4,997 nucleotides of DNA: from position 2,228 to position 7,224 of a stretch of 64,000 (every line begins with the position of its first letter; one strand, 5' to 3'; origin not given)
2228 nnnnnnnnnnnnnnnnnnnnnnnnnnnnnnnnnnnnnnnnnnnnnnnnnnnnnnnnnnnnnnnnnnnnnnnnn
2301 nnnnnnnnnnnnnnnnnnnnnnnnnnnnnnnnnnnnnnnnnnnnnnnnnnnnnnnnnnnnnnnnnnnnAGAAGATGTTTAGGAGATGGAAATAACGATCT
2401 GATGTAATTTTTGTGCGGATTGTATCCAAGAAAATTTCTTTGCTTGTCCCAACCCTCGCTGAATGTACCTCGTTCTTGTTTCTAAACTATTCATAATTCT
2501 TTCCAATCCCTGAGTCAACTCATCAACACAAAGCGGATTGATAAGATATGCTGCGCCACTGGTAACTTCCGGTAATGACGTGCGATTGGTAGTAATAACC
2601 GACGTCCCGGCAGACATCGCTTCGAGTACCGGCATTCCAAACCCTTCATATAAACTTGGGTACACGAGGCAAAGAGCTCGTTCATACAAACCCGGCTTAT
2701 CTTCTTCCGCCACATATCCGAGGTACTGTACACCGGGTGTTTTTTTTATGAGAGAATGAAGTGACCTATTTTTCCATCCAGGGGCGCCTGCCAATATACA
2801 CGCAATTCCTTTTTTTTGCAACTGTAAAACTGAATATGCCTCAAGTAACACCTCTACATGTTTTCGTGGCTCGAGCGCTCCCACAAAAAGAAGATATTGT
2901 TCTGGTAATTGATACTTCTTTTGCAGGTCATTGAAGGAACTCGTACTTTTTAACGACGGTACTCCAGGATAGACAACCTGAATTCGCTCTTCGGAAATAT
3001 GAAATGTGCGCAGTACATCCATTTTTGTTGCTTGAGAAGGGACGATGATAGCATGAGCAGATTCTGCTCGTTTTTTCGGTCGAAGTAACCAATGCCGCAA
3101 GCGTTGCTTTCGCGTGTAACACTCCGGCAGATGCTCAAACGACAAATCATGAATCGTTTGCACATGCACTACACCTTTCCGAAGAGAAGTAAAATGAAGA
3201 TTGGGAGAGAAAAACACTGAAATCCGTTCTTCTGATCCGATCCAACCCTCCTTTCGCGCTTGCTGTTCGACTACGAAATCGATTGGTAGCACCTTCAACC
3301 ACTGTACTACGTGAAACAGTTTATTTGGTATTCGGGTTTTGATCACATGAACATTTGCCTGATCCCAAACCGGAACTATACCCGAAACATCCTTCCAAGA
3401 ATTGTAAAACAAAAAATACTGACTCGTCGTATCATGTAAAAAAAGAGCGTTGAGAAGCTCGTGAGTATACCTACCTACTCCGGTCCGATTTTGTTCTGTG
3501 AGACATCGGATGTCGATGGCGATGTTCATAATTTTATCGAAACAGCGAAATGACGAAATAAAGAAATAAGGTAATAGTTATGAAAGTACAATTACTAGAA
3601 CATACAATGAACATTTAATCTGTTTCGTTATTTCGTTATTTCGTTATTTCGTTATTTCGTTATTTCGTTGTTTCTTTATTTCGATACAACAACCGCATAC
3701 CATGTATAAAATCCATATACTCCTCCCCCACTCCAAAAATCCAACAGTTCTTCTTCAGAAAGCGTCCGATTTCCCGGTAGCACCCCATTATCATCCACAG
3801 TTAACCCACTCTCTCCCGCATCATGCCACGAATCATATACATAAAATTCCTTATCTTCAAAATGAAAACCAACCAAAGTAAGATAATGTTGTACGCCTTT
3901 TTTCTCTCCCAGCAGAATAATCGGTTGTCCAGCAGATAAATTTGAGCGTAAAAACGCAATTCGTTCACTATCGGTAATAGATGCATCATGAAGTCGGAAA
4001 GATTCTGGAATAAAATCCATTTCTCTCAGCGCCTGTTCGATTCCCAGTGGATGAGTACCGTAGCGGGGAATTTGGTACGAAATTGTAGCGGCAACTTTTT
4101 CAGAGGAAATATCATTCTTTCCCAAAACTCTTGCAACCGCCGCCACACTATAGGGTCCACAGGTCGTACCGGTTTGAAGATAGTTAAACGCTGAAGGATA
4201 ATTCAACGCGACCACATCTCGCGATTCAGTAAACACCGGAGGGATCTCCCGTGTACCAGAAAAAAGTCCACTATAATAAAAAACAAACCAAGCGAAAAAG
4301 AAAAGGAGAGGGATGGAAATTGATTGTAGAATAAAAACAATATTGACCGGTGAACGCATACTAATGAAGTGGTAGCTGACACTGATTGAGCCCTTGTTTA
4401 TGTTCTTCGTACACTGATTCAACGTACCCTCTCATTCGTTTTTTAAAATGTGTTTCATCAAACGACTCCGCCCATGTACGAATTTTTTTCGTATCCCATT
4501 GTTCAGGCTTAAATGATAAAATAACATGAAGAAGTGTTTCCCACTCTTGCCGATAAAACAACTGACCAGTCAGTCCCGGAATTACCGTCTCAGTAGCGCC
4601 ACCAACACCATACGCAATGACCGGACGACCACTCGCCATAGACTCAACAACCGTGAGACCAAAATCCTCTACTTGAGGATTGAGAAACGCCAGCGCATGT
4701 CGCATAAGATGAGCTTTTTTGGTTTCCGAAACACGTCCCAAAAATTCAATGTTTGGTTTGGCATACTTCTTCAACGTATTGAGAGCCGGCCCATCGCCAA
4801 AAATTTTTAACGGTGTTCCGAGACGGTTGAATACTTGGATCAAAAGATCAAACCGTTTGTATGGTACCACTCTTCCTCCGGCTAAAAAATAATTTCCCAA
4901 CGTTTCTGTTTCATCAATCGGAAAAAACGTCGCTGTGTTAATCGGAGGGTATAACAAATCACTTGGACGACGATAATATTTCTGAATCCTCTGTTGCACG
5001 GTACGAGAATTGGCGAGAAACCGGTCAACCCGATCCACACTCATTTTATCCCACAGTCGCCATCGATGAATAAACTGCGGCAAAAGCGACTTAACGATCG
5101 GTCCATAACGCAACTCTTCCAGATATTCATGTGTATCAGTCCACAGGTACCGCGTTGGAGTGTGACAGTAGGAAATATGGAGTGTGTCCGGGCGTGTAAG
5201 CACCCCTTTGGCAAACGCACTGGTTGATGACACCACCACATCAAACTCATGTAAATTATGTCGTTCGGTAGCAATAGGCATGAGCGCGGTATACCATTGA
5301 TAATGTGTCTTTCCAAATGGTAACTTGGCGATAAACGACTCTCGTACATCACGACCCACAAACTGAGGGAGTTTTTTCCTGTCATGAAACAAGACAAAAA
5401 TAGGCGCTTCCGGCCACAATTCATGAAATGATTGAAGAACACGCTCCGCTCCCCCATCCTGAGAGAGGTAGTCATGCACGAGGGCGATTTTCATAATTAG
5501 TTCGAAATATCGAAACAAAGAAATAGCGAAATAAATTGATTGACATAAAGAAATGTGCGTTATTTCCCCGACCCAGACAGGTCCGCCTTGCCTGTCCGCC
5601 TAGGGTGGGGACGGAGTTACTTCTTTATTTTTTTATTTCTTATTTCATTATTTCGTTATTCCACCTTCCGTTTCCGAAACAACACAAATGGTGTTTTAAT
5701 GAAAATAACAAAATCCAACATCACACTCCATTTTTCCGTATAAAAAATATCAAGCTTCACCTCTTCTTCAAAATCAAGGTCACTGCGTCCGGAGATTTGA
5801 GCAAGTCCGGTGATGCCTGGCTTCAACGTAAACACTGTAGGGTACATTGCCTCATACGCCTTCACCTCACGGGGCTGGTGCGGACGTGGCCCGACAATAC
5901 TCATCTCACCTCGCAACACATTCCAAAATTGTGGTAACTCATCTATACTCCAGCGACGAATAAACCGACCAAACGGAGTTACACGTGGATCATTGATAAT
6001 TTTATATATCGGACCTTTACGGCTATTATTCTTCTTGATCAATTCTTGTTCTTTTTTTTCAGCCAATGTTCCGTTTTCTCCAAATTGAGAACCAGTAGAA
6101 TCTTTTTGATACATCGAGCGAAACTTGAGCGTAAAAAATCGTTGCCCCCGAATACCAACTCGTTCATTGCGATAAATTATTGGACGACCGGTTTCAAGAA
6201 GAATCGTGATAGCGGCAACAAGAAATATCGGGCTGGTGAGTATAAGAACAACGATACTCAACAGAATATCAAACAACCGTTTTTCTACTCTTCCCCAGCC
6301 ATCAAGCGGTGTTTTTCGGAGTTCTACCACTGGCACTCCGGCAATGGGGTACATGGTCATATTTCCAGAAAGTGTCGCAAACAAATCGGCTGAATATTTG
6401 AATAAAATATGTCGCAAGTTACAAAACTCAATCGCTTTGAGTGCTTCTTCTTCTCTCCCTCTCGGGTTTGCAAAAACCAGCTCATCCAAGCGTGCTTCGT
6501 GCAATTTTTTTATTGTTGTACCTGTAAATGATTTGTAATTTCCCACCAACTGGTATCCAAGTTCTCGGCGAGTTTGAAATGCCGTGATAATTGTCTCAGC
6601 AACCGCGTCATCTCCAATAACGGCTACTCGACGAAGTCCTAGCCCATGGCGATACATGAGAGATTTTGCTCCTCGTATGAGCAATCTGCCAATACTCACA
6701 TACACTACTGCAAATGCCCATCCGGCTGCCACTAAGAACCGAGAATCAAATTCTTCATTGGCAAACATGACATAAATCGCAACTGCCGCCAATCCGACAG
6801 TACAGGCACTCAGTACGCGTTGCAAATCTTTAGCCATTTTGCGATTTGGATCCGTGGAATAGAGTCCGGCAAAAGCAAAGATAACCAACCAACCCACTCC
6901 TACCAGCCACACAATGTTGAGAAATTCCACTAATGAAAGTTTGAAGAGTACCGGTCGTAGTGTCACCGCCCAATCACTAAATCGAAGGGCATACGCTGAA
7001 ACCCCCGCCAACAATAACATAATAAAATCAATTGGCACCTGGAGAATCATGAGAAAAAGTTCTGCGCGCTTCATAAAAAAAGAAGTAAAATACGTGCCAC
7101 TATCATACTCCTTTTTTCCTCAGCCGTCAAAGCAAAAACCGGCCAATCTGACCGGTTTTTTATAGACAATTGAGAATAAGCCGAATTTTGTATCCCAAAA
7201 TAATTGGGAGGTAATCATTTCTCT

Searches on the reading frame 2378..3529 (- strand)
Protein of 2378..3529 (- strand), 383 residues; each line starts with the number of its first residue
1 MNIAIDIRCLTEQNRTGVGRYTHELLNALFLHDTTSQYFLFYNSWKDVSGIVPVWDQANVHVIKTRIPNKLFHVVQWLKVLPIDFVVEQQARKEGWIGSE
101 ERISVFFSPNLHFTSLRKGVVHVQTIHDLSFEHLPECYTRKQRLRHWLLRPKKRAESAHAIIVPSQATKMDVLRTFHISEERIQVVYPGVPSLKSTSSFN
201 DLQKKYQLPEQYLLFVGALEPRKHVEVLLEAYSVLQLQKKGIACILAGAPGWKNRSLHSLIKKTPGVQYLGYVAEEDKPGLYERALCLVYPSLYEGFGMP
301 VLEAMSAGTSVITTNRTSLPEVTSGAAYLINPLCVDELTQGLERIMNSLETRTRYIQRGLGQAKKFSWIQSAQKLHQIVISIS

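Call 60: search_protein_families(library=pfam, proteins=[window:2378-3529:-], max_evalue=0.0001)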
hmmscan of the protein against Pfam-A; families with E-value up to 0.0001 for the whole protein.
window:2378-3529:- (383 aa): 4 families
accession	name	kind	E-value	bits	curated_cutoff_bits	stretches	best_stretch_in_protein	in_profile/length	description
PF00534.26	Glycos_transf_1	-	2e-28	99.5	26.4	1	209-359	14-169/172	Glycosyl transferases group 1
PF13692.12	Glyco_trans_1_4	-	1.9e-24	87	27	1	211-347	2-141/142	Glycosyl transferases group 1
PF13439.12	Glyco_transf_4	-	3.3e-10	40.7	28.5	1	84-190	61-166/170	Glycosyltransferase Family 4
PF13524.12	Glyco_trans_1_2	-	1.4e-05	25.5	25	1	238-375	11-142/144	Glycosyl transferase-like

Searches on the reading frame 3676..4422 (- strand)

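Call 60: search_protein_families(library=pfam, proteins=[window:3676-4422:-], max_evalue=0.0001)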
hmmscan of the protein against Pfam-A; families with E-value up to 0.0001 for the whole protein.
window:3676-4422:- (248 aa): 1 family
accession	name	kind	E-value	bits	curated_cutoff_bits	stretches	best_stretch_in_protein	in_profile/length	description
PF13529.12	Peptidase_C39_2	-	8.4e-07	30.1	24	1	83-199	8-143/143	Peptidase_C39 like family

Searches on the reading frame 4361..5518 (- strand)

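Call 60: search_protein_families(library=pfam, proteins=[window:4361-5518:-], max_evalue=0.0001)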
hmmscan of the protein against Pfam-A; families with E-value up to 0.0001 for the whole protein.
window:4361-5518:- (385 aa): 3 families
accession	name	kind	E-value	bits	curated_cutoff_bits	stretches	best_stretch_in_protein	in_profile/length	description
PF00534.26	Glycos_transf_1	-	6.7e-21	75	26.4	1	209-337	16-156/172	Glycosyl transferases group 1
PF13692.12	Glyco_trans_1_4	-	1.8e-17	64.4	27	1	211-330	4-133/142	Glycosyl transferases group 1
PF13439.12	Glyco_transf_4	-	2e-08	34.9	28.5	1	22-195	2-168/170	Glycosyltransferase Family 4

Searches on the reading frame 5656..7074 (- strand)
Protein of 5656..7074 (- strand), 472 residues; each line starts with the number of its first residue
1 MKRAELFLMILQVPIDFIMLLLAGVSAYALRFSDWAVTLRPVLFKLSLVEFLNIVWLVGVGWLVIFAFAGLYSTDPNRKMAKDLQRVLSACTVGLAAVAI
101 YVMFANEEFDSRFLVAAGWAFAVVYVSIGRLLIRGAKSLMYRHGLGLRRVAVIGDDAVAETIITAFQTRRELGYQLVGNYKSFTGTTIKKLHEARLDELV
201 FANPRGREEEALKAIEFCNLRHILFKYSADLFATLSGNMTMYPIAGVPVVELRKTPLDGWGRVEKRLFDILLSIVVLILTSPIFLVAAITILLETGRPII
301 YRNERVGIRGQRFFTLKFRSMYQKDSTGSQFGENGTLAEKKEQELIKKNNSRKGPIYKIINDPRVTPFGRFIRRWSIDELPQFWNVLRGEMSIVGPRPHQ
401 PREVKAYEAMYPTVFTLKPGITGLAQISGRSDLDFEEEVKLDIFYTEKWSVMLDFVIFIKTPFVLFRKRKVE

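Call 39: search_protein_families(library=pfam, proteins=[window:5656-7074:-], max_evalue=0.00001)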
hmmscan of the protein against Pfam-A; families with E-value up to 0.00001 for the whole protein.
window:5656-7074:- (472 aa): 2 families
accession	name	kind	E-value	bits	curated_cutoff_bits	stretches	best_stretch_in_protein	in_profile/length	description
PF02397.22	Bac_transf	-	6.8e-63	211.9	27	1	265-466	1-178/179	Bacterial sugar transferase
PF13727.12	CoA_binding_3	-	9.5e-08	32.7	25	1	68-183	2-113/175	CoA-binding domain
